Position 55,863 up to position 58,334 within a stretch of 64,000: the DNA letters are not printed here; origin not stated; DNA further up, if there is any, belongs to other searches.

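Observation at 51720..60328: Family of three paralogous ~720 aa membrane proteins (two tandem, one split) with YfhO/GT-C-like architecture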

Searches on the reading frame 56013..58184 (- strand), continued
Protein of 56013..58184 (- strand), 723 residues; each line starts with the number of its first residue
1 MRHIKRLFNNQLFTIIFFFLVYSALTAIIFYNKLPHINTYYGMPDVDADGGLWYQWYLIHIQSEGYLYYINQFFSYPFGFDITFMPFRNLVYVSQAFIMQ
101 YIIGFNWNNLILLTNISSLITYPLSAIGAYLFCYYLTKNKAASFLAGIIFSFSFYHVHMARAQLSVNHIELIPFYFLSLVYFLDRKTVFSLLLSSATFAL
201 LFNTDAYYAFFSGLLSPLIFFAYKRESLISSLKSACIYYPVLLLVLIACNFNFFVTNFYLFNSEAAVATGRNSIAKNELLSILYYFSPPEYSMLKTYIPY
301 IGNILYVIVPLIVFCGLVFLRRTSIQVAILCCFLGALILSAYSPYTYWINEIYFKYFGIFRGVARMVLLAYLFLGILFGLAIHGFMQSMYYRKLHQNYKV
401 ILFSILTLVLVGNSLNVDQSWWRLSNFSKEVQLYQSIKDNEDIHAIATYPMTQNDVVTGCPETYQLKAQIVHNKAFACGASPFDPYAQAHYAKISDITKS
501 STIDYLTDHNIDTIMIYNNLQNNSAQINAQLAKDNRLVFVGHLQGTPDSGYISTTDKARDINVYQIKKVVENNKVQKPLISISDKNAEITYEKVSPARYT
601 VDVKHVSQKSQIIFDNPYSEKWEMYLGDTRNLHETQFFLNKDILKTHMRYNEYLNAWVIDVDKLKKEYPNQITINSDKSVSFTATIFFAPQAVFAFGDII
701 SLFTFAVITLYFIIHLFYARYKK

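Call 52: find_related_loci(query=A1, collection=genome_contigs, flank=10000)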
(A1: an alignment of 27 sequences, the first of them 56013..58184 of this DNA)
Query A1 (723 aa) in genome_contigs; peptide patterns used: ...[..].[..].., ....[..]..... (x = any residue, [..] = any of these).
115 stretches matched a pattern; 15 encode a relative of the query (tblastn E <= 1e-3); 12 distinct loci.
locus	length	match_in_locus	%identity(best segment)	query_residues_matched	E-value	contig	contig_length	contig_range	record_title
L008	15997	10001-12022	44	22-707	0e+0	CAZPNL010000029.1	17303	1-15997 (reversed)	MAG TPA_asm: uncultured Gammaproteobacteria bacterium isolate SRP342105_co2_196 genome assembly, contig: NODE_3383_lengt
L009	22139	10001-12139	42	9-723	0e+0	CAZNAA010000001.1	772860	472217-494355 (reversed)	MAG TPA_asm: uncultured Gammaproteobacteria bacterium isolate SRP192515_co1_126 genome assembly, contig: NODE_1_length_7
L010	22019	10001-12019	43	19-706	2e-179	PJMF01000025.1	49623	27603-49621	MAG: Candidatus Paceibacterota bacterium isolate Amazon_FNV_2010_13_2_2 contig_75_5453218_length_49623_multi_5_in_2_out_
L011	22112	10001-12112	38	4-723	5e-167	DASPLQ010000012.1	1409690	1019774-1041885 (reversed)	MAG TPA_asm: Vitreimonas sp. isolate SMAG_U12069 k141_91001, whole genome shotgun sequence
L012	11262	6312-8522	32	6-713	2e-96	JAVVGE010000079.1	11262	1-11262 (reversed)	MAG: Desulfurococcales archaeon isolate PSS.bin.19 NODE_935_length_11262_cov_36.040600, whole genome shotgun sequence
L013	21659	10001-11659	36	28-574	3e-92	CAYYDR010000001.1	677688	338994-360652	MAG TPA_asm: uncultured Gammaproteobacteria bacterium isolate SRP302447_co2_591 genome assembly, contig: NODE_22_length_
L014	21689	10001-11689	29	19-582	8e-67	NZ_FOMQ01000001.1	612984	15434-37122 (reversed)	Paracidovorax konjaci strain DSM 7481, whole genome shotgun sequence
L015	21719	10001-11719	28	17-593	1e-66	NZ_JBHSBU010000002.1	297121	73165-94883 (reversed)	Chitinimonas lacunae strain LMG 29894 Plasmid1, whole genome shotgun sequence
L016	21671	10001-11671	28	21-577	5e-62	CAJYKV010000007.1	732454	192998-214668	MAG: uncultured Acidovorax sp. isolate S1C1_SP3 genome assembly, contig: S1Ck127_26134, whole genome shotgun sequence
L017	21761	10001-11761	30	19-606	2e-61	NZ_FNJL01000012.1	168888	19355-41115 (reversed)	Paracidovorax cattleyae strain DSM 17101, whole genome shotgun sequence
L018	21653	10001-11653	31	19-569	6e-60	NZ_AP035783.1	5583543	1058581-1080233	Acidovorax sacchari strain HC-19 chromosome, complete genome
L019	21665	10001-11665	31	21-579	3e-59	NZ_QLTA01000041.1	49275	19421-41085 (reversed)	Paracidovorax anthurii strain CFPB 3232 Ga0074828_1041, whole genome shotgun sequence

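Call 56: search_protein_families(library=pfam, proteins=[L018:9890-11683:+, L018:8749-9906:+, L018:7404-8852:+, L018:11719-12783:+, L018:12755-13510:+, L018:13288-14640:+, L018:14591-15784:+, L018:15753-17099:+, L018:4869-6761:-, L018:17081-17860:+], max_evalue=0.001)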
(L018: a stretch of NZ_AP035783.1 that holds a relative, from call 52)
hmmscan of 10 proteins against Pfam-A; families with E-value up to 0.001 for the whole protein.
L018:9890-11683:+ (597 aa): 0 families

L018:8749-9906:+ (385 aa): 3 families
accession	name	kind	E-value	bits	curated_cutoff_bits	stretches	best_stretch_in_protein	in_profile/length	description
PF00535.33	Glycos_transf_2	-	8.2e-26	91.4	23.3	1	70-232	2-165/168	Glycosyl transferase family 2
PF13641.12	Glyco_tranf_2_3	-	9.8e-09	36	27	1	68-238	3-178/230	Glycosyltransferase like family 2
PF10111.15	Glyco_tranf_2_2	-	0.00024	21.2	27.3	1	70-160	2-91/276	Glycosyltransferase like family 2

L018:7404-8852:+ (482 aa): 5 families
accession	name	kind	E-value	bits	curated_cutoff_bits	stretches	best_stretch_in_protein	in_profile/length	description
PF01050.24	MannoseP_isomer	-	1.9e-56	189.6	23.6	1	365-478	3-116/116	Mannose-6-phosphate isomerase C-terminal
PF00483.29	NTP_transferase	-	2.9e-50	171.6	21.2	1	7-295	2-239/245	Nucleotidyl transferase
PF22640.1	ManC_GMP_beta-helix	-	6.9e-13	48.7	27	1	306-358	1-53/55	MannoseP isomerase/GMP-like beta-helix domain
PF07883.17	Cupin_2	-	6.7e-12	45.4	27.2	1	395-462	3-69/70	Cupin domain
PF12804.13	NTP_transf_3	-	2.3e-05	25.1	27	1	7-148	1-122/160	MobA-like NTP transferase domain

L018:11719-12783:+ (354 aa): 2 families
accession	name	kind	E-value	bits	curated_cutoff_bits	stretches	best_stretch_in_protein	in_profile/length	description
PF00535.33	Glycos_transf_2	-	2.6e-18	67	23.3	1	9-125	1-120/168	Glycosyl transferase family 2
PF13641.12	Glyco_tranf_2_3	-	4.4e-08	33.8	27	1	8-120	3-122/230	Glycosyltransferase like family 2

L018:12755-13510:+ (251 aa): 2 families
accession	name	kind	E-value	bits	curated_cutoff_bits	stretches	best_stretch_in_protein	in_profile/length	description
PF13508.13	Acetyltransf_7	-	1.1e-06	29.3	27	1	154-225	4-72/84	Acetyltransferase (GNAT) domain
PF00583.31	Acetyltransf_1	-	4.2e-05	24.2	20.7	1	148-228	31-109/116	Acetyltransferase (GNAT) family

L018:13288-14640:+ (450 aa): 3 families
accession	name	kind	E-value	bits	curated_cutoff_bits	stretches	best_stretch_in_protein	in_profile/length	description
PF01041.23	DegT_DnrJ_EryC1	-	2.3e-84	284.1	19.8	1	87-446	5-360/360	DegT/DnrJ/EryC1/StrS aminotransferase family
PF00155.27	Aminotran_1_2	-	3.6e-05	23.6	19.7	1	124-229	67-186/361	Aminotransferase class I and II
PF00266.25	Aminotran_5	-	5.2e-05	22.8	21.5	1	125-237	64-184/371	Aminotransferase class-V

L018:14591-15784:+ (397 aa): 1 family
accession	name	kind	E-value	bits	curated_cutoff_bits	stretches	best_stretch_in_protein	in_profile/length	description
PF02350.25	Epimerase_2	-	1.4e-48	166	30.6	1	119-353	69-309/347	UDP-N-acetylglucosamine 2-epimerase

L018:15753-17099:+ (448 aa): 0 families

L018:4869-6761:- (630 aa): 1 family
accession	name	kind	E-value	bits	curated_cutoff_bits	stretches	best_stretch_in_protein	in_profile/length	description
PF09586.16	YfhO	-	0.00012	21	28.5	1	169-443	97-364/835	Bacterial membrane protein YfhO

L018:17081-17860:+ (259 aa): 0 families

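Call 62: find_homologous_proteins(query=L018:9890-11683:+)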
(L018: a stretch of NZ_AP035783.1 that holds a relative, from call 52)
Query L018:9890-11683:+ (597 aa): 18 proteins with E <= 0.001 among 8000 candidates.
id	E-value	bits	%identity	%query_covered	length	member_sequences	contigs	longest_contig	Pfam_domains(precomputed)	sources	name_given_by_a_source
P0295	0.0e+0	1332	97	100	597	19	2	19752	-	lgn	-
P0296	0.0e+0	1098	79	99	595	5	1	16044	-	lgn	-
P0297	1.9e-295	1000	76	95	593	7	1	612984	-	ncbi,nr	ncbi:hypothetical protein [Paracidovorax konjaci]|nr:hypothetical protein [Paracidovorax konjaci]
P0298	1.9e-276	937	71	94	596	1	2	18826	-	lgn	-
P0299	1.1e-274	931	70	95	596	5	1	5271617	-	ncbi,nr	ncbi:hypothetical protein M5C99_19165 [Acidovorax sp. NCPPB 2350]|nr:hypothetical protein M5C99_1916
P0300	2.0e-273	927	69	97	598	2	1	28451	-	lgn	-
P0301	1.5e-253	861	65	94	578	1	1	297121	-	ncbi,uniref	ncbi:hypothetical protein [Chitinimonas lacunae]|uniref:YfhO family protein n=1 Tax=Chitinimonas lac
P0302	1.7e-249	848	65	94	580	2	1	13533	-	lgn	-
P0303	1.2e-233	795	61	95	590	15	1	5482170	-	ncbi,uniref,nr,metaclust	ncbi:hypothetical protein Acav_0918 [Paracidovorax avenae ATCC 19860]|uniref:Glycosyltransferase Rgt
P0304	7.6e-228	776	60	96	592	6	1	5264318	-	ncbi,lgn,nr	ncbi:YfhO family protein [Acidovorax sp. NCPPB 4044]|nr:YfhO family protein [Acidovorax sp. NCPPB 40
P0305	2.1e-227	775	63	91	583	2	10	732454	-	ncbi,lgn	-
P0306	3.6e-226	771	61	93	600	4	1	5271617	-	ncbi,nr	ncbi:hypothetical protein M5C99_19185 [Acidovorax sp. NCPPB 2350]|nr:hypothetical protein M5C99_1918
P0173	2.0e-223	762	60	96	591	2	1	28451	-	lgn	-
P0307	4.2e-218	744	61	90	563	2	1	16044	-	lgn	-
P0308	2.3e-130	454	41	92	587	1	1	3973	-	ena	-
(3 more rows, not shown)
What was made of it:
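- Database names 'YfhO family protein' and 'RgtA/B/C/D-like' (call 62).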

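Call 84: fold_search(model_id=the predicted structure, library=pdb)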
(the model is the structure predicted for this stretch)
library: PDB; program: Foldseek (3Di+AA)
matches with E <= 10: 212; with E <= 0.001: 29
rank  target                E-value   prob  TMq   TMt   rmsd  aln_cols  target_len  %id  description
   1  6ezn_F                4.5e-09  1.00  0.48  0.53  11.5       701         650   11  Cryo-EM structure of the yeast oligosaccharyltransferase (OST) complex (released 2018-01-17)
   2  8age_A                1.4e-08  1.00  0.45  0.50  12.1       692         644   12  Structure of yeast oligosaccharylransferase complex with acceptor peptide bound (released 2022-12-07)
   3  8agb_A                1.5e-08  1.00  0.48  0.53  13.2       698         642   12  Structure of yeast oligosaccharylransferase complex with lipid-linked oligosaccharide bound (released 2022-12-07)
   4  7oci_F                2.4e-08  1.00  0.46  0.51  12.8       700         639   12  Cryo-EM structure of yeast Ost6p containing oligosaccharyltransferase complex (released 2022-02-16)
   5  8agc_A                3.1e-08  1.00  0.47  0.49  13.9       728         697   11  Structure of yeast oligosaccharylransferase complex with lipid-linked oligosaccharide and non-acceptor peptide bound (released 2022-12-07)
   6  6c26_A                4.5e-08  1.00  0.47  0.52  12.9       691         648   12  The Cryo-EM structure of a eukaryotic oligosaccharyl transferase complex (released 2018-01-31)
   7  8b6l_I                4.5e-08  1.00  0.43  0.45   9.6       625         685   11  Subtomogram average of the human Sec61-TRAP-OSTA-translocon (released 2022-12-07)
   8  6s7t_A                4.9e-08  1.00  0.46  0.47  11.2       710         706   11  Cryo-EM structure of human oligosaccharyltransferase complex OST-B (released 2019-12-18)
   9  6s7o_A                1.9e-07  1.00  0.45  0.48  13.3       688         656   11  Cryo-EM structure of human oligosaccharyltransferase complex OST-A (released 2019-12-18)
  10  7zlg_A                2.1e-07  1.00  0.45  0.48   9.3       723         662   11  Cryo-EM structure of C-mannosyltransferase CeDPY19, in complex with acceptor peptide and bound to CMT2-Fab and anti-Fa (released 2023-01-11)
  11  7zli_A                3.0e-07  1.00  0.46  0.49   8.9       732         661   12  Cryo-EM structure of C-mannosyltransferase CeDPY19, in complex with Dol25-P-Man and bound to CMT2-Fab and anti-Fab nan (released 2023-01-11)
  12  6w98_A                4.0e-07  1.00  0.46  0.27  20.7       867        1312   10  Single-Particle Cryo-EM Structure of Arabinofuranosyltransferase AftD from Mycobacteria (released 2020-05-13)
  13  6wby                  6.7e-07  1.00  0.47  0.29  22.3       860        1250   10  Single-Particle Cryo-EM Structure of Arabinofuranosyltransferase AftD from Mycobacteria, Mutant R1389S Class 2 (released 2020-05-13)
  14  8pn9_A                8.6e-07  1.00  0.46  0.50  12.2       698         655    9  Structure of human oligosaccharyltransferase OST-A complex bound to NGI-1 (released 2024-05-08)
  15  9n9j_I                1.2e-06  1.00  0.41  0.42  12.0       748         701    9  Structure of a GRP94 folding intermediate engaged with a CCDC134- and FKBP11-bound secretory translocon (released 2025-11-19)
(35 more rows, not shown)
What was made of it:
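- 56013..58184 (-): A: 723-aa GT-C-fold membrane protein. It has 11 TM helices, a helical first outer loop, a 275-aa exported alpha/beta plus beta-sandwich domain, and a terminal TM anchor. Foldseek (call 84).
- Foldseek's top 29 hits, E 4.5e-9 to 7e-4, are all GT-C enzymes (call 84).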

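Call 86: search_protein_families(library=pfam, proteins=[L001:16669-17616:+, L018:15753-17099:+, L018:17081-17860:+], max_evalue=0.1)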
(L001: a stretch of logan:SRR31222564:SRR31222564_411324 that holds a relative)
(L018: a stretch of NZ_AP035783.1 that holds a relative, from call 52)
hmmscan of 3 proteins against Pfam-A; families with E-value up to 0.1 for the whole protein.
L001:16669-17616:+ (315 aa): 5 families
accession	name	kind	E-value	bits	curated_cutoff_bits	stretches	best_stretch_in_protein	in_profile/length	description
PF00535.33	Glycos_transf_2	-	5.6e-35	121.2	23.3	1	3-163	1-165/168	Glycosyl transferase family 2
PF10111.15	Glyco_tranf_2_2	-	4.3e-11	43.2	27.3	1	3-106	1-104/276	Glycosyltransferase like family 2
PF13641.12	Glyco_tranf_2_3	-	1.2e-08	35.8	27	1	2-107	3-110/230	Glycosyltransferase like family 2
PF13704.12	Glyco_tranf_2_4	-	0.05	14.5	27.5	1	34-93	21-81/98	Glycosyl transferase family 2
PF13506.12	Glyco_transf_21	-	0.083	12.8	21.7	0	71-129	18-77/174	Glycosyl transferase family 21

L018:15753-17099:+ (448 aa): 0 families

L018:17081-17860:+ (259 aa): 0 families
